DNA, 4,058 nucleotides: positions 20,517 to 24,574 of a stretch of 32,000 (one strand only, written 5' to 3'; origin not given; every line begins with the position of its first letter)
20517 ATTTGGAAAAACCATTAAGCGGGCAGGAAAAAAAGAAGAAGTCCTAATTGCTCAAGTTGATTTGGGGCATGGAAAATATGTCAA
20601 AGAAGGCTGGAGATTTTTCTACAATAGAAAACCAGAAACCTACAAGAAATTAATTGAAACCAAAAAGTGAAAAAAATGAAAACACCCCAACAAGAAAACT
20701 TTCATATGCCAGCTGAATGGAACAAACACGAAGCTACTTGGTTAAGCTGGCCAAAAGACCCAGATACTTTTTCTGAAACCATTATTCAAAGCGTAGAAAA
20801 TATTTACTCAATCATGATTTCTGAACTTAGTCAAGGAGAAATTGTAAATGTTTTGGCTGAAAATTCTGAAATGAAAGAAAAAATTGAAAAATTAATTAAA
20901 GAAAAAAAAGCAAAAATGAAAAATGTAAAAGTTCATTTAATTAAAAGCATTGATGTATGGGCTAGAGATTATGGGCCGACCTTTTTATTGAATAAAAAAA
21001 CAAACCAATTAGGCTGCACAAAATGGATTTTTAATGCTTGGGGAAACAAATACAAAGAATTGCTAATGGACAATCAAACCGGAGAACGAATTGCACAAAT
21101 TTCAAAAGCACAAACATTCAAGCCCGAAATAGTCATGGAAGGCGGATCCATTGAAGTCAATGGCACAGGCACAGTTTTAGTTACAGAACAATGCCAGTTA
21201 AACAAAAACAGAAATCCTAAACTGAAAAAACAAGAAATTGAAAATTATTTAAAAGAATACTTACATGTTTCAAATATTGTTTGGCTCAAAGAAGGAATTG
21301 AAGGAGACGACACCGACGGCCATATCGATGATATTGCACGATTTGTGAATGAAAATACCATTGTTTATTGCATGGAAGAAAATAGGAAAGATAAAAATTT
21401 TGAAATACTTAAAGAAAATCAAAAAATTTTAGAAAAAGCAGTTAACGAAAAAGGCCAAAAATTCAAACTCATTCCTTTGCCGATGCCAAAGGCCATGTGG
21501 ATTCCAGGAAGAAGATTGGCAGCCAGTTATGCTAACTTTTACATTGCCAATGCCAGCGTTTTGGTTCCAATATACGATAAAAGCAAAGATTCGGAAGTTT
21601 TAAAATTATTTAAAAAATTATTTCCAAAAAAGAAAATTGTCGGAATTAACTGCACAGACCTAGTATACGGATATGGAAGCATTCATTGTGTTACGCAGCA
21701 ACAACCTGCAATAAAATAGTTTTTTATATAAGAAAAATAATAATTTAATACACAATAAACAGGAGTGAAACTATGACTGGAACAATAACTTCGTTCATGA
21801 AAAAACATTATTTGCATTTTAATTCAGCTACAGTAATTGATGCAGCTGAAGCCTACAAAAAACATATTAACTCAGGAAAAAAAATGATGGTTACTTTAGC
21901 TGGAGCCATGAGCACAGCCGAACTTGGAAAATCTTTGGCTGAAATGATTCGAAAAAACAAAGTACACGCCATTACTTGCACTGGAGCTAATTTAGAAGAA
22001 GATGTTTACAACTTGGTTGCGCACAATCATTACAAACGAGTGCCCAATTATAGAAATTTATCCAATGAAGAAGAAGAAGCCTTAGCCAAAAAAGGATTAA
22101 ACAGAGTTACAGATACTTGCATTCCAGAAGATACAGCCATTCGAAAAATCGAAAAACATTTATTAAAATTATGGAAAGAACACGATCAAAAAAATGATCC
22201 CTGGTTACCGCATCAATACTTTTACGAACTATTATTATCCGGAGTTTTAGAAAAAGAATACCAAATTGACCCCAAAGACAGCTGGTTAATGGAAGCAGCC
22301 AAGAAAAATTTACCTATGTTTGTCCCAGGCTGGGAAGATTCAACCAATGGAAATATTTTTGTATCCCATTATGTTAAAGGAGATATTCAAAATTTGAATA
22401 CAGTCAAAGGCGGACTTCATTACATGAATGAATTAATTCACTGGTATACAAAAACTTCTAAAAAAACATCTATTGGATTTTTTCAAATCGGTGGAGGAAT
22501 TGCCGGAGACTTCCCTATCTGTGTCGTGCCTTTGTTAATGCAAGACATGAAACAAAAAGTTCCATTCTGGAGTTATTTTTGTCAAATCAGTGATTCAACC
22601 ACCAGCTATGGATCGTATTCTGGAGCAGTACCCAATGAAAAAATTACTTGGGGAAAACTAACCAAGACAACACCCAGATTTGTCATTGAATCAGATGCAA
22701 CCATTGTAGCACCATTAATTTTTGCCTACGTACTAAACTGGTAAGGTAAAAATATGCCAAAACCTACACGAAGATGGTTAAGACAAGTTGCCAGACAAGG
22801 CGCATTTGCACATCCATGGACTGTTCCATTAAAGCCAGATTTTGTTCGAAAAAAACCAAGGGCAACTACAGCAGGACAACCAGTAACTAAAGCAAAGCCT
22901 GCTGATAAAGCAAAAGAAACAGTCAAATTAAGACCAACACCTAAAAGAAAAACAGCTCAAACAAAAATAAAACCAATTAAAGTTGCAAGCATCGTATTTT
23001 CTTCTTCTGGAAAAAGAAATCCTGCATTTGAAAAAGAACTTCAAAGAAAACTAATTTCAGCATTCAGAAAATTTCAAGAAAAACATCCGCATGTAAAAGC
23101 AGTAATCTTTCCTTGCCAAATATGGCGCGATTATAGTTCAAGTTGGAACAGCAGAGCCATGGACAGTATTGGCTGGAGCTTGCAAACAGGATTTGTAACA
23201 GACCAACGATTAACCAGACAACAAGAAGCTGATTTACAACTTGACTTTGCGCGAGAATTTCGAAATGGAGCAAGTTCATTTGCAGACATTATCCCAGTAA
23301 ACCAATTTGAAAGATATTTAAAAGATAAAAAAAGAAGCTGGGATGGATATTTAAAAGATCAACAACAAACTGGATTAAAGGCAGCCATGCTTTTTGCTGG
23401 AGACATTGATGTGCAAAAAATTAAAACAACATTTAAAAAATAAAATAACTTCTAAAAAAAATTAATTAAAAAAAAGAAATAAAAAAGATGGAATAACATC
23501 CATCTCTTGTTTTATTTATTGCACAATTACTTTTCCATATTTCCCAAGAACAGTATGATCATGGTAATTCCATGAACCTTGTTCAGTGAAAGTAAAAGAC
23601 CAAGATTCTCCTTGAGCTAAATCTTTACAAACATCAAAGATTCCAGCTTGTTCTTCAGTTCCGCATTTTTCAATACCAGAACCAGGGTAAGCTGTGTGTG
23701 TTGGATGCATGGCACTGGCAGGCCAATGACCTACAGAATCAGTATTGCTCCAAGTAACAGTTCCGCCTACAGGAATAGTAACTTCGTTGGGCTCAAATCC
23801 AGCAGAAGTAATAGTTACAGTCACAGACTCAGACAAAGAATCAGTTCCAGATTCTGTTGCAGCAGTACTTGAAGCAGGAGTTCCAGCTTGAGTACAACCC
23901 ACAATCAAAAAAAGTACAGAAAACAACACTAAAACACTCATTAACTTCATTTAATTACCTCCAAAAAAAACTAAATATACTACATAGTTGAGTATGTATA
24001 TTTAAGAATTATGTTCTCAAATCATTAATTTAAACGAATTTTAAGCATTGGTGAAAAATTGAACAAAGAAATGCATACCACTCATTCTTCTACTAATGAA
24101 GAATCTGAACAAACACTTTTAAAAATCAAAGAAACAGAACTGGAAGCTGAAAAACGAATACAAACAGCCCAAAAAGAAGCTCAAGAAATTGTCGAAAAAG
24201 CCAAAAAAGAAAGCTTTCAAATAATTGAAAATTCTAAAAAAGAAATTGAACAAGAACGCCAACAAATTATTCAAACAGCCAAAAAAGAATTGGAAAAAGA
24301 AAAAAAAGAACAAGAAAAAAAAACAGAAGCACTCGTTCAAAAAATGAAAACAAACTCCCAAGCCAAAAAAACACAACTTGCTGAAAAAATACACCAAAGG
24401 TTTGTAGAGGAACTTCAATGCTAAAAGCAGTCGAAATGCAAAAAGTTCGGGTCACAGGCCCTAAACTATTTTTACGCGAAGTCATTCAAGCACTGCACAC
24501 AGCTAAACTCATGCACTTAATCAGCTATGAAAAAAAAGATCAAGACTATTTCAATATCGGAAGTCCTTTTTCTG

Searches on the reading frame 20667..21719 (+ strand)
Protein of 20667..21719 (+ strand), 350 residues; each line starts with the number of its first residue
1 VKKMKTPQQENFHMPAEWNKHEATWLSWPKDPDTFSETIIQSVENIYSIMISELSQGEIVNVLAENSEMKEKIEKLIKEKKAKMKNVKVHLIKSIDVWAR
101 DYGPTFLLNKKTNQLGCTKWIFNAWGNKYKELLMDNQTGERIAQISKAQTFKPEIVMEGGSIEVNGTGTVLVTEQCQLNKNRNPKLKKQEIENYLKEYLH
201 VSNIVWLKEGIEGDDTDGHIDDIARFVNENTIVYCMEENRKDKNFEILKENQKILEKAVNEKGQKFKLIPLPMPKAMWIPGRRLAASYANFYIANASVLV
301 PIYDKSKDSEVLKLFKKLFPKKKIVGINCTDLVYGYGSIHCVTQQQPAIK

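Call 52: search_protein_families(library=pfam, proteins=[window:20667-21719:+], max_evalue=1)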
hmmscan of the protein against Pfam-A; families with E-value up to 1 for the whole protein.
window:20667-21719:+ (350 aa): 4 families
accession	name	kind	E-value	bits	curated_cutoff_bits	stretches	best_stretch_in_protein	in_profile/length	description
PF04371.20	PAD_porph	-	1.3e-117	393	25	1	13-347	1-321/321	Porphyromonas-type peptidyl-arginine deiminase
PF01789.22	PsbP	-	0.052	14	23.5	1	12-92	15-87/155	PsbP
PF01206.22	TusA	-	0.25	11.7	28.6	0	51-85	21-55/70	Sulfurtransferase TusA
PF21096.2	RecA_C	-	0.77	10.4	27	1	51-80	24-55/57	RecA C-terminal domain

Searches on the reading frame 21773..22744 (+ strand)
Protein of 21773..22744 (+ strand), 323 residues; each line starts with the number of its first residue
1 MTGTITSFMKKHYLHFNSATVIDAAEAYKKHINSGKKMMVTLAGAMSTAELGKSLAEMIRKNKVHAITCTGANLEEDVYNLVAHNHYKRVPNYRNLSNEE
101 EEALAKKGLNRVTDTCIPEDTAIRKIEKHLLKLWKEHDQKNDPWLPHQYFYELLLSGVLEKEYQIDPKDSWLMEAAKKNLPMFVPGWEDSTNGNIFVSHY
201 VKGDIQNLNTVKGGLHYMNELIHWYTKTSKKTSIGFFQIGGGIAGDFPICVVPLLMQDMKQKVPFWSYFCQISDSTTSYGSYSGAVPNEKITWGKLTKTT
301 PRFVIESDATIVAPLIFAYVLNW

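Call 52: search_protein_families(library=pfam, proteins=[window:21773-22744:+], max_evalue=1)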
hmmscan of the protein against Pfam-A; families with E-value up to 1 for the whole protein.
window:21773-22744:+ (323 aa): 1 family
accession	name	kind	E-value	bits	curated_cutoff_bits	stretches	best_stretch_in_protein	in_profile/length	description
PF01916.23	DS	-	2.2e-45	155.6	27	1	15-319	10-287/288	Deoxyhypusine synthase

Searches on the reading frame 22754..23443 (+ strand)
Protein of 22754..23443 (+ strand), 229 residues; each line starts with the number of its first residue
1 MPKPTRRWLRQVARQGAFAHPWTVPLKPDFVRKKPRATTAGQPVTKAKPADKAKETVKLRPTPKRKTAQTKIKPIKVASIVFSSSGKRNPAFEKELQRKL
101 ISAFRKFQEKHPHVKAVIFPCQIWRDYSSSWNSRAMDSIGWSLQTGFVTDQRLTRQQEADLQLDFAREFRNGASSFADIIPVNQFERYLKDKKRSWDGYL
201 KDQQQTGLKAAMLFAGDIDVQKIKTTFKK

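Call 52: search_protein_families(library=pfam, proteins=[window:22754-23443:+], max_evalue=1)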
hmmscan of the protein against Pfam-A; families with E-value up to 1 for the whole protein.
window:22754-23443:+ (229 aa): 1 family
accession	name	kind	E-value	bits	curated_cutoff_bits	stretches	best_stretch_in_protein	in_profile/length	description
PF18063.6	BB_PF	-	0.095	12.7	27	1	107-162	37-90/204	Beta barrel Pore-forming domain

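Call 53: search_protein_families(library=phrogs, proteins=[window:22754-23443:+], max_evalue=0.01)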
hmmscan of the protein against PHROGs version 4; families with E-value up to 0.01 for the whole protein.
window:22754-23443:+ (229 aa): 0 families

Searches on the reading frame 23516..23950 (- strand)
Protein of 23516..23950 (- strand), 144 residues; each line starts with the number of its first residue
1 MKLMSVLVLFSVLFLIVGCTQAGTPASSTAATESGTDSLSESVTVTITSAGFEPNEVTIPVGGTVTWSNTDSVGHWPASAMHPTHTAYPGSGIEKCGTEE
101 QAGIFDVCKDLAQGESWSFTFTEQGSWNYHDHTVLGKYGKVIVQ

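Call 52: search_protein_families(library=pfam, proteins=[window:23516-23950:-], max_evalue=1)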
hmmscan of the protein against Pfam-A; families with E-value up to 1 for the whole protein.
window:23516-23950:- (144 aa): 3 families
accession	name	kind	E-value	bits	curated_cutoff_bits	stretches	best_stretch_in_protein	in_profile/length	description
PF00127.26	Copper-bind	-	2.2e-06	28.5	21.2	1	43-144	5-99/99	Copper binding proteins, plastocyanin/azurin family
PF13473.12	Cupredoxin_1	-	1.9e-05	25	27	1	37-143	17-104/104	Cupredoxin-like domain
PF21827.1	New_glue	-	0.047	13.9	31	1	1-46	1-44/94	New glue protein family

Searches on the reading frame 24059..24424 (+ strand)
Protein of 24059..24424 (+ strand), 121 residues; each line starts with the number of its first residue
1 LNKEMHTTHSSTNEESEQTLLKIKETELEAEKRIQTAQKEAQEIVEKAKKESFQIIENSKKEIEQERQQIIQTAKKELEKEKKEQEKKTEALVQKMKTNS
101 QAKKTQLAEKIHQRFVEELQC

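Call 52: search_protein_families(library=pfam, proteins=[window:24059-24424:+], max_evalue=1)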
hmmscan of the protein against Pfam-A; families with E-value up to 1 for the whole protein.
window:24059-24424:+ (121 aa): 6 families
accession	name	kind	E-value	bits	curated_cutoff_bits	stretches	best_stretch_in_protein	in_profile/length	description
PF00430.23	ATP-synt_B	-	0.00023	21.7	28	1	12-90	38-116/132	ATP synthase B/B' CF(0)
PF16999.10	V-ATPase_G_2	-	0.013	16.5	28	1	20-112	7-99/104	Vacuolar (H+)-ATPase G subunit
PF12072.13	RNase_Y_N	-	0.018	14.9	32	1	29-110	24-97/201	RNase Y N-terminal region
PF02317.23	Octopine_DH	-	0.3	11.5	30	1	35-118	41-116/150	NAD/NADP octopine/nopaline dehydrogenase, alpha-helical domain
PF12081.13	GldM_1st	-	0.42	11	25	1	1-112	9-115/194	GldM N-terminal domain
PF15187.11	Augurin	-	0.75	10.4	27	0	18-78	4-65/114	Oesophageal cancer-related gene 4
